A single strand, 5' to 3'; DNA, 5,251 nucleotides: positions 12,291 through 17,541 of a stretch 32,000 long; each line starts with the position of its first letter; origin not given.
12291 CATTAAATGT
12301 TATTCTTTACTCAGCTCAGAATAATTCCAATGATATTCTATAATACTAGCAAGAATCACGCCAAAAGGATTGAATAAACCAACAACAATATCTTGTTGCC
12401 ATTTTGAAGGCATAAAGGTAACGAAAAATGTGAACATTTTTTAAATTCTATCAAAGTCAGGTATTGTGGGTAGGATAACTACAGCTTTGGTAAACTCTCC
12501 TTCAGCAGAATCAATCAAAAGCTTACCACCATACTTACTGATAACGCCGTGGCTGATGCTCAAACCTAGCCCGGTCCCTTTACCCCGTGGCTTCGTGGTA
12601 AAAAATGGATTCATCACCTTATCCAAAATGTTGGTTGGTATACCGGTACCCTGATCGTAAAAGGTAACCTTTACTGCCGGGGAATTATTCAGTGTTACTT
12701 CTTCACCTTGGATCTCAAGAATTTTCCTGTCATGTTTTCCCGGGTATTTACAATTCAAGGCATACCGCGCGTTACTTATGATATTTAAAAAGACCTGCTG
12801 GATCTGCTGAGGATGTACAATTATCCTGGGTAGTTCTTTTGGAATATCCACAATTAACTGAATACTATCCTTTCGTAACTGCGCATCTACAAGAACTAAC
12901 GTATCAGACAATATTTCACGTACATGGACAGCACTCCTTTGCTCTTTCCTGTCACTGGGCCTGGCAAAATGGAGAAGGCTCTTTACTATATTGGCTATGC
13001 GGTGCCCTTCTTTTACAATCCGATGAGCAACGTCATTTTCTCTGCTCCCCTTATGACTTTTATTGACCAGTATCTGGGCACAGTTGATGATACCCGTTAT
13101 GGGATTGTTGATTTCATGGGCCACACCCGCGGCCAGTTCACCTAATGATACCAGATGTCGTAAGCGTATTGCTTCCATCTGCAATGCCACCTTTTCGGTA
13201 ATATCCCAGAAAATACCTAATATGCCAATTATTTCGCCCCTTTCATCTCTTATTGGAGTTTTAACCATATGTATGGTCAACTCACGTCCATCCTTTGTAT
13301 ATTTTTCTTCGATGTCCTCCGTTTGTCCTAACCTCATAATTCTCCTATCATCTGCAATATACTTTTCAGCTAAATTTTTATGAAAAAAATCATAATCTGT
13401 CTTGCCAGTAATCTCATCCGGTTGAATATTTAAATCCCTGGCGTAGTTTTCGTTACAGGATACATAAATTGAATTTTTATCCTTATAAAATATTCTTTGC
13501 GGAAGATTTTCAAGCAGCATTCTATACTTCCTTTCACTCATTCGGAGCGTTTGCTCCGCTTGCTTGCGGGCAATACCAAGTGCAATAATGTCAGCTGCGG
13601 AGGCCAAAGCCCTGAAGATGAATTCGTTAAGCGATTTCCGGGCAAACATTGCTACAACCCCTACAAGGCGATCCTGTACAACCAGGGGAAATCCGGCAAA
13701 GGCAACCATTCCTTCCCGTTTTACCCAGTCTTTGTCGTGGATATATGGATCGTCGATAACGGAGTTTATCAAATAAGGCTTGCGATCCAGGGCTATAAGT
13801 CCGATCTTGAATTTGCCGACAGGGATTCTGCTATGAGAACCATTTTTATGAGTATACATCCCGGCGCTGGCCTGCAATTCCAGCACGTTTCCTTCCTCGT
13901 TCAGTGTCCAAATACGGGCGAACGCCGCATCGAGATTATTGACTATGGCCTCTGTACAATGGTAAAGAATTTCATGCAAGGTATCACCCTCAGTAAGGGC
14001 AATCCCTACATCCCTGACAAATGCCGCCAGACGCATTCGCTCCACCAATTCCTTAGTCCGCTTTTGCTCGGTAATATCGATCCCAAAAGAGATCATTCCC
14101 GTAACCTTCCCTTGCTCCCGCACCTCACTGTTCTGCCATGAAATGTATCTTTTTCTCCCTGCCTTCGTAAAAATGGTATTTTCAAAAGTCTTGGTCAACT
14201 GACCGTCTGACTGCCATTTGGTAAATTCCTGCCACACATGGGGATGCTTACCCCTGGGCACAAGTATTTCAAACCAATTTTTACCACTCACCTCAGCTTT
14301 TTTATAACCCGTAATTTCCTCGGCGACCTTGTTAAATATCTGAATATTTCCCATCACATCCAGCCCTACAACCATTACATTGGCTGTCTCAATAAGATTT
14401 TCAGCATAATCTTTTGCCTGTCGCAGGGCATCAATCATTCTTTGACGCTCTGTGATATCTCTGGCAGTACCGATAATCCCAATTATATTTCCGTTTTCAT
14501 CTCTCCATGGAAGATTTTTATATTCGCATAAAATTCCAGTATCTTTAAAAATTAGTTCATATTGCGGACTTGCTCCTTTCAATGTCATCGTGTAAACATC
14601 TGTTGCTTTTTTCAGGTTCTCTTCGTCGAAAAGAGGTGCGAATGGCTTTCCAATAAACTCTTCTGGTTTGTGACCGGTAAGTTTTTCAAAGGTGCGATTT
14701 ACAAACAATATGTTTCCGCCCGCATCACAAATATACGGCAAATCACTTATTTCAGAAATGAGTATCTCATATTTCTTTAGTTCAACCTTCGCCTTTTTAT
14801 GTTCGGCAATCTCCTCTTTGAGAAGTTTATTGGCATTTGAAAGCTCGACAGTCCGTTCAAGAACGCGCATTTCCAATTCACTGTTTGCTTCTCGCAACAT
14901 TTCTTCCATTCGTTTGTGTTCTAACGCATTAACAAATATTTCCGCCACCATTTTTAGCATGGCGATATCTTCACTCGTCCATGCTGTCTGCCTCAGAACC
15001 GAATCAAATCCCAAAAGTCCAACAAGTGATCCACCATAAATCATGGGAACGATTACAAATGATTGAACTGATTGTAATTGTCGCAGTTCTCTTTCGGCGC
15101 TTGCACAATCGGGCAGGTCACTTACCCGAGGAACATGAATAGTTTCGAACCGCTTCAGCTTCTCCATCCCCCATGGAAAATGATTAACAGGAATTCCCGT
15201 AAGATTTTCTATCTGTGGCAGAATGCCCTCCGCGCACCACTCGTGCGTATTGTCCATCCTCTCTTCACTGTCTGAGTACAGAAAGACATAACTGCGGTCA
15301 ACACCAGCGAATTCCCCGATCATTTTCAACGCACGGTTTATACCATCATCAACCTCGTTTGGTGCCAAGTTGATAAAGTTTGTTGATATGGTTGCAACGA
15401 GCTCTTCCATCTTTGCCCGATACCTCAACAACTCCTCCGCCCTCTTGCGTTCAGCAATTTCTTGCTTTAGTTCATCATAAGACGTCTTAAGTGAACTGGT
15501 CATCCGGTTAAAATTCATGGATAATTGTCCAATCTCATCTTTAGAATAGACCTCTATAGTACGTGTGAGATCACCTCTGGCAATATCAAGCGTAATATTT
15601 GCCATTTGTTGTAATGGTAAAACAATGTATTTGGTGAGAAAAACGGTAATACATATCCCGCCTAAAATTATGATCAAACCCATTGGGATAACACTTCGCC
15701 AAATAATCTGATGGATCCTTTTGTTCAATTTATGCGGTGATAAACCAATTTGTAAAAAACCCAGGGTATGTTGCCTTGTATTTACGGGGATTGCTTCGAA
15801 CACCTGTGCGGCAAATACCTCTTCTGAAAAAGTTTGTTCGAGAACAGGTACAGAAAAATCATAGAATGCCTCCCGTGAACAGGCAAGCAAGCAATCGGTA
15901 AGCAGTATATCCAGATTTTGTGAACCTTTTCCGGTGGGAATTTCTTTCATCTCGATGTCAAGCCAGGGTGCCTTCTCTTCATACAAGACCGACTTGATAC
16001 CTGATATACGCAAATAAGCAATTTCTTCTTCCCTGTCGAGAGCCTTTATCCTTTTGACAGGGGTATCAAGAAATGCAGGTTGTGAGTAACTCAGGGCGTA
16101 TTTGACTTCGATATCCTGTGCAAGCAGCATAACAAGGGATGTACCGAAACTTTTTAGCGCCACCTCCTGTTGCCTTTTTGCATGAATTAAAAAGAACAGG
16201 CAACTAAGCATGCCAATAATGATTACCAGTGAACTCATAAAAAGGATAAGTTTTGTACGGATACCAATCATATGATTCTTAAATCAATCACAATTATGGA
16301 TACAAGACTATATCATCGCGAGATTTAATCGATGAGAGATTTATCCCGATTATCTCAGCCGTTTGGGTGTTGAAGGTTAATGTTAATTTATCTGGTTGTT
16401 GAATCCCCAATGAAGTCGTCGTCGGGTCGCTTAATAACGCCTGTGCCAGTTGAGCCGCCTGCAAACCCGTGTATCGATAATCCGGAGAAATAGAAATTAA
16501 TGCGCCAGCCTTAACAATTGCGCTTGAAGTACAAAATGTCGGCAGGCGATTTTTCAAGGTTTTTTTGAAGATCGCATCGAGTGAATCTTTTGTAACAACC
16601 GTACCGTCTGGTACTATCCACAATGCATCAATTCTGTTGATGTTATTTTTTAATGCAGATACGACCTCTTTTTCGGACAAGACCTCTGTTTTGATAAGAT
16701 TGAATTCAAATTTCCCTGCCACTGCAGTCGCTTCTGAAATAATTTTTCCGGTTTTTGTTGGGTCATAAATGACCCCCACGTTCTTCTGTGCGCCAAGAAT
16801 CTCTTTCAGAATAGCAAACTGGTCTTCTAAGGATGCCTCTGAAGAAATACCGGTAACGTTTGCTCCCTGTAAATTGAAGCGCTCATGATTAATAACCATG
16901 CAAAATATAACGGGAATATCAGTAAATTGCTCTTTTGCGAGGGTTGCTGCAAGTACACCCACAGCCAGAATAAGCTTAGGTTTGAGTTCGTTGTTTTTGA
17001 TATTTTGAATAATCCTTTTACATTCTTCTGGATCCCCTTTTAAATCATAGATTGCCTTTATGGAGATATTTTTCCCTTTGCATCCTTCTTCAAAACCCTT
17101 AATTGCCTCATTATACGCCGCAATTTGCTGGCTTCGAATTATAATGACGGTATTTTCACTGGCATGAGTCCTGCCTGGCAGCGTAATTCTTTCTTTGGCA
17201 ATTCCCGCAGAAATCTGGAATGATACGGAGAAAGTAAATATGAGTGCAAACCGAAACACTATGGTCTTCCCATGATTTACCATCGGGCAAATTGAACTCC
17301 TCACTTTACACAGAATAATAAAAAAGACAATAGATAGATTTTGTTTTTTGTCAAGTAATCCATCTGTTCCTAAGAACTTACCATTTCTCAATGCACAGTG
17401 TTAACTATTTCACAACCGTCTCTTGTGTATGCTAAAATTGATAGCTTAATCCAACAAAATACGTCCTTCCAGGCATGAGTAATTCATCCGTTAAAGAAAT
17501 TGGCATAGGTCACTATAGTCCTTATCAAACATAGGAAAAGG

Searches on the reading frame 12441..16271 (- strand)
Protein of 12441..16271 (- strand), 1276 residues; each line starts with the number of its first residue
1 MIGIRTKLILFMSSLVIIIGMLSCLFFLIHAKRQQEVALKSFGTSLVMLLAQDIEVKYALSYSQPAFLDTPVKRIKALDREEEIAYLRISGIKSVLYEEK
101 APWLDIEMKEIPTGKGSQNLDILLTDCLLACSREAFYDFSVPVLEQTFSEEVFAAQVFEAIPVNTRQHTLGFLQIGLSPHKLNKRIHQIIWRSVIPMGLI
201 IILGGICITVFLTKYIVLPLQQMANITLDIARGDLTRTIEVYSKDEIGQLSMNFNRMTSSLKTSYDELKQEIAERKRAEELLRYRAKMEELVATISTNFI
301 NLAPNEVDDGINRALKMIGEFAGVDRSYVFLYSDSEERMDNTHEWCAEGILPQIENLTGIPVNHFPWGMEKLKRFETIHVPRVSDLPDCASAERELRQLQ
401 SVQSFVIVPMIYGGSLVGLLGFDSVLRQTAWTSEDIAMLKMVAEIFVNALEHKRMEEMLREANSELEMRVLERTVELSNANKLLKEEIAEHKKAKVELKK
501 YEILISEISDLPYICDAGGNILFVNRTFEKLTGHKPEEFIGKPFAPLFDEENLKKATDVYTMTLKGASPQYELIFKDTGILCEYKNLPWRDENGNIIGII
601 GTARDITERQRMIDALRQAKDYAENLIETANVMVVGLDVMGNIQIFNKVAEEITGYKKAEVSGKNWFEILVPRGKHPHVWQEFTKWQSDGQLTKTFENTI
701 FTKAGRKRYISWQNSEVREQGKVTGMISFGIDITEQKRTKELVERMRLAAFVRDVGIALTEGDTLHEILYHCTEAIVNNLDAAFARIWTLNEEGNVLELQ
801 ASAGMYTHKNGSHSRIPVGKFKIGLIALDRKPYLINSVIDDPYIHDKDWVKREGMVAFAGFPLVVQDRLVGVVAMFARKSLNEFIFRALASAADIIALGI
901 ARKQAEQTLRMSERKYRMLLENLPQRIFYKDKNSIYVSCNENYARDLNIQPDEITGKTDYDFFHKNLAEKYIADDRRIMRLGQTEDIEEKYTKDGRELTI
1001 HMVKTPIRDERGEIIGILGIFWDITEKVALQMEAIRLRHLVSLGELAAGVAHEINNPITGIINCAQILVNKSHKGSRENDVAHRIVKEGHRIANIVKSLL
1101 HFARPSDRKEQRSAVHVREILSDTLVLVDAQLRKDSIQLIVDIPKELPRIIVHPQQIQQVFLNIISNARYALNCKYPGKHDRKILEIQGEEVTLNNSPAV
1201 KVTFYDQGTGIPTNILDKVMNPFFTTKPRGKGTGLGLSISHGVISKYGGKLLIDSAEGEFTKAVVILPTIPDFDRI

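Call 9: search_protein_families(library=pfam, proteins=[window:12441-16271:-])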
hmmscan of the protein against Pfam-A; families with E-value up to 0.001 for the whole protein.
window:12441-16271:- (1276 aa): 14 families
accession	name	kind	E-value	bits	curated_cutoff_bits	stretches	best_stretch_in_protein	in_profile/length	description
PF08448.16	PAS_4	-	9e-44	148.6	23.1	3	920-1028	1-109/110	PAS fold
PF00989.32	PAS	-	1.3e-36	125.4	22.6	3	915-1024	2-113/113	PAS fold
PF13426.13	PAS_9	-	6.1e-33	113.6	27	3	514-608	6-103/103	PAS domain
PF01590.32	GAF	-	7e-25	88.5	22.4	2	312-449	7-132/133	GAF domain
PF13185.12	GAF_2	-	4.2e-21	76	28.6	2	764-900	3-135/136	GAF domain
PF08447.18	PAS_3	-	1.5e-17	64.1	25.6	1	648-728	6-87/89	PAS fold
PF02518.31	HATPase_c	-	1.3e-15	58.3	26.4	1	1154-1268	3-108/111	Histidine kinase-, DNA gyrase B-, and HSP90-like ATPase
PF00672.30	HAMP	-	1.1e-13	51.7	25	1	211-262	1-52/53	HAMP domain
PF00512.31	HisKA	-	8.9e-12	45.3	26.9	1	1043-1105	2-63/66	His Kinase A (phospho-acceptor) domain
PF13596.12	PAS_10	-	1.2e-08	35.9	22.1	1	918-1025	3-106/106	PAS domain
PF13188.13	PAS_8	-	8.5e-08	32.3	21.8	1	509-551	11-50/65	PAS domain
PF13492.12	GAF_3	-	9.7e-07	29.7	27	0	308-452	3-129/129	GAF domain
PF14501.12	HATPase_c_5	-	5.9e-05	23.4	22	1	1155-1266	4-101/102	GHKL domain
PF24820.1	Diguanyl_cycl_sensor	-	0.00026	21.3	28.1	0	633-675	8-50/109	Diguanylate cyclase-like sensor domain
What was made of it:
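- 12441..16271 (-): Cognate sensor histidine kinase (HAMP-GAF-PAS x3-GAF-PAS-HisKA-HATPase), in the same operon as the regulator. Call 9.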

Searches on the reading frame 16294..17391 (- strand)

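Call 9: search_protein_families(library=pfam, proteins=[window:16294-17391:-])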
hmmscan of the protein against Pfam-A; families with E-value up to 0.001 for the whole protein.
window:16294-17391:- (365 aa): 1 family
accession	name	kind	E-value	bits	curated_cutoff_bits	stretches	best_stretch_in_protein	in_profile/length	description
PF04392.18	ABC_sub_bind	-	6.5e-29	101.5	25.9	1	92-353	12-282/293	ABC transporter substrate binding protein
